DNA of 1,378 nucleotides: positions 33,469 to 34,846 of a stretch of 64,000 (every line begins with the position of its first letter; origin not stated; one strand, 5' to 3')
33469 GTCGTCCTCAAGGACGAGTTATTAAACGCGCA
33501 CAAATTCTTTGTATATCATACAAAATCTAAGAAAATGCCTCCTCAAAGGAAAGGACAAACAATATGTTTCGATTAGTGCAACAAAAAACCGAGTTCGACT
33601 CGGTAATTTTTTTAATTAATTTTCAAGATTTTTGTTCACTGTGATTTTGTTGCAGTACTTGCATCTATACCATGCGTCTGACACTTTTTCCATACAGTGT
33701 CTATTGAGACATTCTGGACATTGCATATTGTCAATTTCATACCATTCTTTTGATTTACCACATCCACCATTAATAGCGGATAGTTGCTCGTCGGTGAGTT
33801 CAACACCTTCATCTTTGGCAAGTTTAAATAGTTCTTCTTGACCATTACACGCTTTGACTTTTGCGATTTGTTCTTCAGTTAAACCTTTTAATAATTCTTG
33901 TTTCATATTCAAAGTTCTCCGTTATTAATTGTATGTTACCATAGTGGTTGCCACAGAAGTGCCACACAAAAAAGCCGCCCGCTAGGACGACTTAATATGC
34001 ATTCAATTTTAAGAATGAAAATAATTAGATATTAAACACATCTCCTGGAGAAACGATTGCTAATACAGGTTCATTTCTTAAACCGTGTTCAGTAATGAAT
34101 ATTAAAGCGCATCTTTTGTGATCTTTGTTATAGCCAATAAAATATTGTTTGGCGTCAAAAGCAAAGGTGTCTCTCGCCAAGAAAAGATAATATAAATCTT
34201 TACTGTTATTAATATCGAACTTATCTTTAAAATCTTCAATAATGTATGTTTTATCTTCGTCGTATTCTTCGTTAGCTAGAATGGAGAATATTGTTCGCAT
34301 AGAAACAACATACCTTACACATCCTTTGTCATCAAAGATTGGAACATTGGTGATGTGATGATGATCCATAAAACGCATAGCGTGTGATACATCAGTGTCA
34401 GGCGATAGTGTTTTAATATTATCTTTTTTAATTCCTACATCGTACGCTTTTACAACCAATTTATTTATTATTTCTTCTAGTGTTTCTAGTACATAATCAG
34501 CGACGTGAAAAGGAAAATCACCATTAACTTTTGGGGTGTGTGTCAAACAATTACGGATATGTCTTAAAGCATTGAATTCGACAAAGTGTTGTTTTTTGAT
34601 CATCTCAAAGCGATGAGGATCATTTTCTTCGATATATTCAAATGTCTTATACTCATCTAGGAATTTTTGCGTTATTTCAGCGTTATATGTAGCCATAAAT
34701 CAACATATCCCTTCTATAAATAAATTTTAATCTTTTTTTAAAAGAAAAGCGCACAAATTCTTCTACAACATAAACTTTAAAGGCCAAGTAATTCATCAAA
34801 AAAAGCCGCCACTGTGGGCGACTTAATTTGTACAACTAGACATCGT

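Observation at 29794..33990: Nif11/NHLP-like-leader, Cys-rich peptide gene directly upstream of a heterodimeric ABC exporter pair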

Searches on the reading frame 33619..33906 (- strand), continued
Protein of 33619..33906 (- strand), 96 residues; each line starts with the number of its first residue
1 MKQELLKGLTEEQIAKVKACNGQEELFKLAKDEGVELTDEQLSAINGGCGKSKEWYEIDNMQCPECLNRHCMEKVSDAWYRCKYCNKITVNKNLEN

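Call 66: search_solved_structures(query=L003:18180-19577:+, max_evalue=0.00001)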
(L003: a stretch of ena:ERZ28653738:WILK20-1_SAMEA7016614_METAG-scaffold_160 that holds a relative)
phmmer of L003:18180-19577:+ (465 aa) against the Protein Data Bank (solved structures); distinct sequences matched with E-value up to 0.00001: 7.
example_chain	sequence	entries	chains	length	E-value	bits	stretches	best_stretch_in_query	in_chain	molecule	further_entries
6efn_A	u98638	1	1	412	2.4e-09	39.7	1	81-283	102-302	Sporulation killing factor maturation protein SkfB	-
7tol_A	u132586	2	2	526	1.2e-08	37.3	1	91-228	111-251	glycerol dibiphytanyl glycerol tetraether - macrocyclic archaeol synthase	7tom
7vob_C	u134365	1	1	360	3.1e-07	32.7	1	94-259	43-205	Cytosylglucuronate decarboxylase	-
7voc_C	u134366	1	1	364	3.2e-07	32.6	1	94-259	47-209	Cytosylglucuronate decarboxylase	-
5v1q_A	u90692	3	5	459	3.8e-07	32.4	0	94-177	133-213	Radical SAM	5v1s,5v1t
1tv7_A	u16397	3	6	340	1.9e-06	30.1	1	90-251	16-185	Molybdenum cofactor biosynthesis protein A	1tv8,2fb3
2fb2_A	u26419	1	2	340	2.8e-06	29.5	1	90-252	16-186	Molybdenum cofactor biosynthesis protein A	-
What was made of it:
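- On Sactipeptide / ranthipeptide: The closest solved proteins are SkfB and CteB, and only at E of about 1e-9 to 1e-7 (call 66).
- Closest known: Sactipeptides and ranthipeptides. Same: The closest solved relatives of the maturase are SkfB (E=2.4e-9) and CteB (call 66).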

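Call 76: search_protein_families(library=pfam, proteins=[L013:5526-6788:+, L013:6785-7543:+, L012:9058-10386:+, L018:2215-3045:+], max_evalue=0.01)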
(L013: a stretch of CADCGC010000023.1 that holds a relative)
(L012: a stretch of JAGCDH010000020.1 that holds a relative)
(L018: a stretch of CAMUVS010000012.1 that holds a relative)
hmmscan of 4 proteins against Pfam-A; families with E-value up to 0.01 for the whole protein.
L013:5526-6788:+ (420 aa): 2 families
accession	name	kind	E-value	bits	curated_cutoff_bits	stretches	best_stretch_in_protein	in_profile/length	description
PF06580.19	His_kinase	-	5.5e-22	78.3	25.2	1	231-311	1-81/81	Histidine kinase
PF02518.31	HATPase_c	-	2.1e-09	38.3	26.4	1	329-418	10-107/111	Histidine kinase-, DNA gyrase B-, and HSP90-like ATPase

L013:6785-7543:+ (252 aa): 1 family
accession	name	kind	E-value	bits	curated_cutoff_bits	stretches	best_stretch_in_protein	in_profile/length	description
PF00072.30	Response_reg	-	3.3e-23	82.4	30.2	1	3-112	1-110/111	Response regulator receiver domain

L012:9058-10386:+ (443 aa): 1 family
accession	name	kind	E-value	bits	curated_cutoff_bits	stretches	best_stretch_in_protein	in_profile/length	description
PF07228.17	SpoIIE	-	2.6e-48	164.9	25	1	285-439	1-156/192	Stage II sporulation protein E (SpoIIE)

L018:2215-3045:+ (276 aa): 1 family
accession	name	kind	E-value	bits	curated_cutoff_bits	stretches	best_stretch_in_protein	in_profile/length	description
PF02811.25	PHP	-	1.2e-15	58.7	26.4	1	7-195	2-164/164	PHP domain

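Call 78: search_protein_families(library=ncbifam, proteins=[L013:6785-7543:+, L013:5526-6788:+], max_evalue=1)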
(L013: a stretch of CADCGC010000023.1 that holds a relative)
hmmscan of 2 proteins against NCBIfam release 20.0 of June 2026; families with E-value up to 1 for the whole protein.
L013:6785-7543:+ (252 aa): 101 families (the best 25 are shown)
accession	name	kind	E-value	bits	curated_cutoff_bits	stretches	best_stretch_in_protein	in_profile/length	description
NF008677.0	PRK11697.1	equivalog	3.2e-20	72.5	246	1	1-117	2-117/238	two-component system response regulator BtsR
NF010684.1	PRK14084.1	equivalog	3.5e-16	59.7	375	1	1-115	1-115/254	response regulator transcription factor LytR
NF051850.1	RespRegRprY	equivalog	8.4e-14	51.5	370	1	2-135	6-139/234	response regulator transcription factor RprY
NF041367.1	CheY_Halo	equivalog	2.9e-13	50.2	200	1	32-114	28-112/114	chemotaxis protein CheY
NF001965.0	PRK00742.1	subfamily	6.1e-12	45.4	293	1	1-108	4-114/357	chemotaxis-specific protein-glutamate methyltransferase CheB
NF053854.1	RespRegPhoBBctds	equivalog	5.7e-11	42.2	270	1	3-109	1-108/225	two-component system response regulator PhoB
NF046022.1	RespRegCpdRBruc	equivalog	9e-11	41.8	180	1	2-104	3-105/120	cell cycle two-component system response regulator CpdR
NF052313.1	T9SS_RR_PorX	equivalog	1.6e-10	40.4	300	1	2-109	2-109/513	T9SS response regulator signal transducer PorX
NF011896.0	PRK15369.1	equivalog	1.8e-10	40.8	242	1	1-103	4-108/211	two component system response regulator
NF008469.0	PRK11361.1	equivalog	5.4e-10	38.5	714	1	2-108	6-112/461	acetoacetate metabolism transcriptional regulator AtoC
NF007135.0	PRK09581.1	equivalog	6.5e-10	38.4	474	1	2-121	4-125/457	PleD family two-component system response regulator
NF007689.0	PRK10365.1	equivalog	1.4e-09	37.3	760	1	36-113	39-118/441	sigma-54-dependent response regulator transcription factor ZraR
NF033117.2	vanR_ACDEGLN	exception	1.5e-09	37.7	350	1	3-105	1-102/226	VanR-ABDEGLN family response regulator transcription factor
NF053512.1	nitric_RR_NosR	exception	1.8e-09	37.2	400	1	3-113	1-112/422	response regulator c-di-GMP phosphodiesterase, NosR family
NF052445.1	RespRegMctR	equivalog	2.4e-09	36.9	300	1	2-110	3-113/205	two-component system response regulator MctR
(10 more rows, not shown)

L013:5526-6788:+ (420 aa): 8 families
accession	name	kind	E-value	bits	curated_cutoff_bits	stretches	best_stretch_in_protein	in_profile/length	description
NF052531.1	Strep_LiaS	equivalog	2.3e-05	23.8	450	1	329-417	245-324/328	envelope stress sensor histidine kinase LiaS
NF008649.0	PRK11644.1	equivalog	0.00018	20.4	408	1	313-418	405-494/499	signal transduction histidine-protein kinase/phosphatase UhpB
NF052443.1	SensHisKinMctS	equivalog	0.00044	18.7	700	1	330-417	365-445/457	two-component system sensor histidine kinase MctS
NF046044.1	PnpS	equivalog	0.00085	18.4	400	1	313-375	271-332/390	two-component system histidine kinase PnpS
TIGR01925.2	spIIAB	equivalog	0.02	14.8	135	1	332-417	45-133/137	anti-sigma F factor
TIGR02966.1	phoR_proteo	equivalog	0.027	13.5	334.2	1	267-377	168-278/333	phosphate regulon sensor histidine kinase PhoR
NF008543.0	PRK11466.1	equivalog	0.046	11.5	982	1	329-376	562-608/914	TMAO reductase system sensor histidine kinase/response regulator TorS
NF047322.1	HK_morpho_MacS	equivalog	0.11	11.6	300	1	361-417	308-365/367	MacS family sensor histidine kinase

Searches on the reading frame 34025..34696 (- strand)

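Call 3: search_protein_families(library=ncbifam, proteins=[window:34025-34696:-], max_evalue=1)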
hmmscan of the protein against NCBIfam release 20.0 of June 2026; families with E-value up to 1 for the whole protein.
window:34025-34696:- (223 aa): 7 families
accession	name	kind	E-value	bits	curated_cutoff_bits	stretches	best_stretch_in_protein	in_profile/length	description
NF011440.0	PRK14869.1-2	equivalog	0.0022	16.7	746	1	64-142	49-125/541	putative manganese-dependent inorganic diphosphatase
NF053863.1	DS11_antiphage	equivalog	0.0076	15.4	260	1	92-149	83-140/305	CBS domain-containing anti-phage protein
NF011447.0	PRK14869.2-3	equivalog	0.0086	14.7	522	1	75-150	61-134/540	putative manganese-dependent inorganic diphosphatase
NF011441.0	PRK14869.1-3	equivalog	0.0091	14.6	753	1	72-139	58-123/548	putative manganese-dependent inorganic diphosphatase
TIGR01302.1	IMP_dehydrog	equivalog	0.02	13.7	481.5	1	82-134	79-133/450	IMP dehydrogenase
NF041630.1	CBS_CbpB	equivalog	0.067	13.1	125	1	86-146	13-74/143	cyclic-di-AMP-binding protein CbpB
NF011442.0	PRK14869.1-4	equivalog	0.078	11.4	400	1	89-137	75-123/543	putative manganese-dependent inorganic diphosphatase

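Call 4: search_protein_families(library=pfam, proteins=[window:34025-34696:-], max_evalue=1)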
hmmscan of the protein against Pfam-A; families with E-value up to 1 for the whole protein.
window:34025-34696:- (223 aa): 1 family
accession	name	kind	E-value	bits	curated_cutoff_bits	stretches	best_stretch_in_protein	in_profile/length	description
PF00571.33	CBS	-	1.1e-08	35.7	24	1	91-141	6-56/57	CBS domain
